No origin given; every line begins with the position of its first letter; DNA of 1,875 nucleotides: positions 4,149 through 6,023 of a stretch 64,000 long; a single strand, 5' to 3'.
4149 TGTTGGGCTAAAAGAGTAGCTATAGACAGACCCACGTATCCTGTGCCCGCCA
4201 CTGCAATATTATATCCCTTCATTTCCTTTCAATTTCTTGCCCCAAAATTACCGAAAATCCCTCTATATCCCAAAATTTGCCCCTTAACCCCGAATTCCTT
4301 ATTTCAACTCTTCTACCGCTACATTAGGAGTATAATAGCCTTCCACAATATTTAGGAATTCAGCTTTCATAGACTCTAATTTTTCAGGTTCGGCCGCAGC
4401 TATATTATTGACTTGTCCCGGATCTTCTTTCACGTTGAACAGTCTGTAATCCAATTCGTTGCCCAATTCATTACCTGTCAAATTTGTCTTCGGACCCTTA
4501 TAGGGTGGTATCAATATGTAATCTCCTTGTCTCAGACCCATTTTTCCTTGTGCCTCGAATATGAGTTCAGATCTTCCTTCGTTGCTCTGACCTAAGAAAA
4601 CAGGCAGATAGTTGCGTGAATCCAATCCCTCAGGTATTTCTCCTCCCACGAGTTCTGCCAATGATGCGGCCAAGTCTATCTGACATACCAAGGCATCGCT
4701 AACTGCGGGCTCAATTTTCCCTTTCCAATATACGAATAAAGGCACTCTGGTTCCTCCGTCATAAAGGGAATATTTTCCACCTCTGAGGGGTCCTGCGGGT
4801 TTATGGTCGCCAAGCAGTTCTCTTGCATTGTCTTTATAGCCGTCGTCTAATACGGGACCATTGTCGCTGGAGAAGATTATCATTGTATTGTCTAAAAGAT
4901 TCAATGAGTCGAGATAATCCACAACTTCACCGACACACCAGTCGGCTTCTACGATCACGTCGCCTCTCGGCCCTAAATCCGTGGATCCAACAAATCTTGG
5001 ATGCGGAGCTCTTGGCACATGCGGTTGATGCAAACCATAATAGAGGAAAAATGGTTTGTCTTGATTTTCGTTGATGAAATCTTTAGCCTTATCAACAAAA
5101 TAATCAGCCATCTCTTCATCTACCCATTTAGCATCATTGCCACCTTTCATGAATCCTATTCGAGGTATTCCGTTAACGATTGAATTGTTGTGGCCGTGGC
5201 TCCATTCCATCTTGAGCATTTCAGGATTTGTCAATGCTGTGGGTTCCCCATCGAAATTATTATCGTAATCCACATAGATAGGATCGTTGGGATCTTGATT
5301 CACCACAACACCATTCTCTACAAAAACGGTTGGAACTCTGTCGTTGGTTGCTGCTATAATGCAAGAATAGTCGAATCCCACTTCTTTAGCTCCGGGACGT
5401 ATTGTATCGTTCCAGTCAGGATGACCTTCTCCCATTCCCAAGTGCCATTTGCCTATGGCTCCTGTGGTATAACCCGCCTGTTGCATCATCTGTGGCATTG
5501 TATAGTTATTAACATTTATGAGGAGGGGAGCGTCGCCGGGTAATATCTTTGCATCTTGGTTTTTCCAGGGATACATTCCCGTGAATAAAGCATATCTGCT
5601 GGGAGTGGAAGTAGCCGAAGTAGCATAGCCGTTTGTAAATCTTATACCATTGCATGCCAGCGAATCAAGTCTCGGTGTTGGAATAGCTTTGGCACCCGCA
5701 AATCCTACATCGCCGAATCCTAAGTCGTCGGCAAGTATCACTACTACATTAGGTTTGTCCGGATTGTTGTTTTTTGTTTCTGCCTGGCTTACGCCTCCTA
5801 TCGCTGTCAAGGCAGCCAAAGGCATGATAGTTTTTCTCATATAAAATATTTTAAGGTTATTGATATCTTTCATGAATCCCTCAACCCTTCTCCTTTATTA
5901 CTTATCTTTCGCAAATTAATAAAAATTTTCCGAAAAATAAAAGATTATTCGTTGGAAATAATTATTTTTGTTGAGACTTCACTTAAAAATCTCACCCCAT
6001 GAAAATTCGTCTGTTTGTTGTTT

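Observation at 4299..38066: T9SS-cargo cluster physically joined to a Sus-type locus for a sulfated LacNAc-type glycan, with no linked sensor/regulator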

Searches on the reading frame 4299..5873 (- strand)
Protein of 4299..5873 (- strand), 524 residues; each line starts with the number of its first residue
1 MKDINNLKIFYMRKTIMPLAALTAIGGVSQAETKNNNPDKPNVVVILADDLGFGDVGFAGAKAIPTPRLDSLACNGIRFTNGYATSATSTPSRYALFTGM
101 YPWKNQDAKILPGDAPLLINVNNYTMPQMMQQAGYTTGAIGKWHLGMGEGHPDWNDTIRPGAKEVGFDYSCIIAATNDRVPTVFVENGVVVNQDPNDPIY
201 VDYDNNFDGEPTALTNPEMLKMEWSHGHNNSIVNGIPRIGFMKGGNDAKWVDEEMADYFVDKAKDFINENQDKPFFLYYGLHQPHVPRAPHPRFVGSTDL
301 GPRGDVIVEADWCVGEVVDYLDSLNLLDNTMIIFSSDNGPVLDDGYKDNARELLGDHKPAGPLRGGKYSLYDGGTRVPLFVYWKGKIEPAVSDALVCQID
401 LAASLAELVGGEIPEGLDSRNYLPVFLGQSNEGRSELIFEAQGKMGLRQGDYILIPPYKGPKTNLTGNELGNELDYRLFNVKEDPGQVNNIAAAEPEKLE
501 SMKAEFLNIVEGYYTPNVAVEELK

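Call 3: search_protein_families(library=pfam, proteins=[window:4299-5873:-], max_evalue=0.01)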
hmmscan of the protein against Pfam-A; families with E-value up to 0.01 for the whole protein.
window:4299-5873:- (524 aa): 3 families
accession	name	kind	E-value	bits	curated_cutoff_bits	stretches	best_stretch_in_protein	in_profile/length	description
PF00884.28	Sulfatase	-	1.3e-55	189.2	25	1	41-410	1-300/301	Sulfatase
PF16347.10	SGSH_C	-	8.9e-08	32.9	29.3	1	369-440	10-83/154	N-sulphoglucosamine sulphohydrolase, C-terminal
PF01663.27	Phosphodiest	-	0.00084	19.5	23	0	297-339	181-220/342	Type I phosphodiesterase / nucleotide pyrophosphatase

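Call 5: search_protein_families(library=ncbifam, proteins=[window:4299-5873:-], max_evalue=0.01)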
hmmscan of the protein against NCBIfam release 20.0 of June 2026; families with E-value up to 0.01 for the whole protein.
window:4299-5873:- (524 aa): 4 families
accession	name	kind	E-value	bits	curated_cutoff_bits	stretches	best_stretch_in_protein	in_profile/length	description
NF010322.0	PRK13759.1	equivalog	2.5e-38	131.8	481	2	38-145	4-107/486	arylsulfatase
NF045661.1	HdlasePehA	equivalog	4.6e-24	84.9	900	3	306-440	287-407/506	phosphoric/sulfuric ester hydrolase PehA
TIGR03417.1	chol_sulfatase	equivalog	1.1e-21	77.3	433.45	2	40-145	2-103/500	choline-sulfatase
NF052527.1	Mn_arylsulf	exception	1.4e-16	60.5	850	2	40-145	1-103/479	manganese-dependent arylsulfatase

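Call 10: search_solved_structures(query=window:4299-5873:-, max_evalue=1e-10)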
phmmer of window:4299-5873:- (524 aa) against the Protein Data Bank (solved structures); distinct sequences matched with E-value up to 1e-10: 74 (the best 60 are shown).
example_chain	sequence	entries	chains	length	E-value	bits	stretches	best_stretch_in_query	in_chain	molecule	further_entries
7ozc_AAA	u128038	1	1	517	1.4e-242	809.5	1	31-524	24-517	Arylsulfatase A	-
7oze_AAA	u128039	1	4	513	3.5e-158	531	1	37-514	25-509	Putative secreted sulfatase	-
6s20_C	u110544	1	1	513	5.7e-154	517.1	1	34-503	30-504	N-acetylgalactosamine-6-O-sulfatase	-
9bas_B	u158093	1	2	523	1.2e-148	499.5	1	30-506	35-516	S1_15A sulfatase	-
9s85_A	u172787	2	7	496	1.1e-144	486.4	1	42-509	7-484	Sulfatase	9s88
9s7x_A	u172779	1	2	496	5.2e-144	484.2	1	42-509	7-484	Sulfatase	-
9bau_A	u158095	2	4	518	3.5e-142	478.2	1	31-506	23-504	S1_15B sulfatase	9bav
7p26_AAA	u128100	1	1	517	2.6e-139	468.7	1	30-503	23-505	Putative arylsulfatase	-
1e1z_P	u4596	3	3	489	5.7e-50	173.8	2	269-453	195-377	Arylsulfatase A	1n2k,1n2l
1e3c_P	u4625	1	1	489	1.5e-49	172.5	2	269-453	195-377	Arylsulfatase A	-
1e2s_P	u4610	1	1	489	1.6e-49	172.4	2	269-453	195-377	Arylsulfatase A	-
1auk_A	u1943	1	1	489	2.6e-49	171.7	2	269-453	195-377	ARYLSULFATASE A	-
1e33_P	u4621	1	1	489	2.7e-49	171.6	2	269-454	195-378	Arylsulfatase A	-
8eg3_A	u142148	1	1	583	5.8e-43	150.7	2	33-153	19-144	Steryl-sulfatase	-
1p49_A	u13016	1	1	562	2e-42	148.9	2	261-440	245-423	STERYL-SULFATASE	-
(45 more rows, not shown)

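Call 92: search_solved_structures(query=window:4299-5825:-, max_evalue=1e-200, show_alignments=1)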
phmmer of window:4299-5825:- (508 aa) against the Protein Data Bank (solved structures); distinct sequences matched with E-value up to 1e-200: 1.
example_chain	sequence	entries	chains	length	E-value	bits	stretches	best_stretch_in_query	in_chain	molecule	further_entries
7ozc_AAA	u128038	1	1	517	1.1e-242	809.8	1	15-508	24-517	Arylsulfatase A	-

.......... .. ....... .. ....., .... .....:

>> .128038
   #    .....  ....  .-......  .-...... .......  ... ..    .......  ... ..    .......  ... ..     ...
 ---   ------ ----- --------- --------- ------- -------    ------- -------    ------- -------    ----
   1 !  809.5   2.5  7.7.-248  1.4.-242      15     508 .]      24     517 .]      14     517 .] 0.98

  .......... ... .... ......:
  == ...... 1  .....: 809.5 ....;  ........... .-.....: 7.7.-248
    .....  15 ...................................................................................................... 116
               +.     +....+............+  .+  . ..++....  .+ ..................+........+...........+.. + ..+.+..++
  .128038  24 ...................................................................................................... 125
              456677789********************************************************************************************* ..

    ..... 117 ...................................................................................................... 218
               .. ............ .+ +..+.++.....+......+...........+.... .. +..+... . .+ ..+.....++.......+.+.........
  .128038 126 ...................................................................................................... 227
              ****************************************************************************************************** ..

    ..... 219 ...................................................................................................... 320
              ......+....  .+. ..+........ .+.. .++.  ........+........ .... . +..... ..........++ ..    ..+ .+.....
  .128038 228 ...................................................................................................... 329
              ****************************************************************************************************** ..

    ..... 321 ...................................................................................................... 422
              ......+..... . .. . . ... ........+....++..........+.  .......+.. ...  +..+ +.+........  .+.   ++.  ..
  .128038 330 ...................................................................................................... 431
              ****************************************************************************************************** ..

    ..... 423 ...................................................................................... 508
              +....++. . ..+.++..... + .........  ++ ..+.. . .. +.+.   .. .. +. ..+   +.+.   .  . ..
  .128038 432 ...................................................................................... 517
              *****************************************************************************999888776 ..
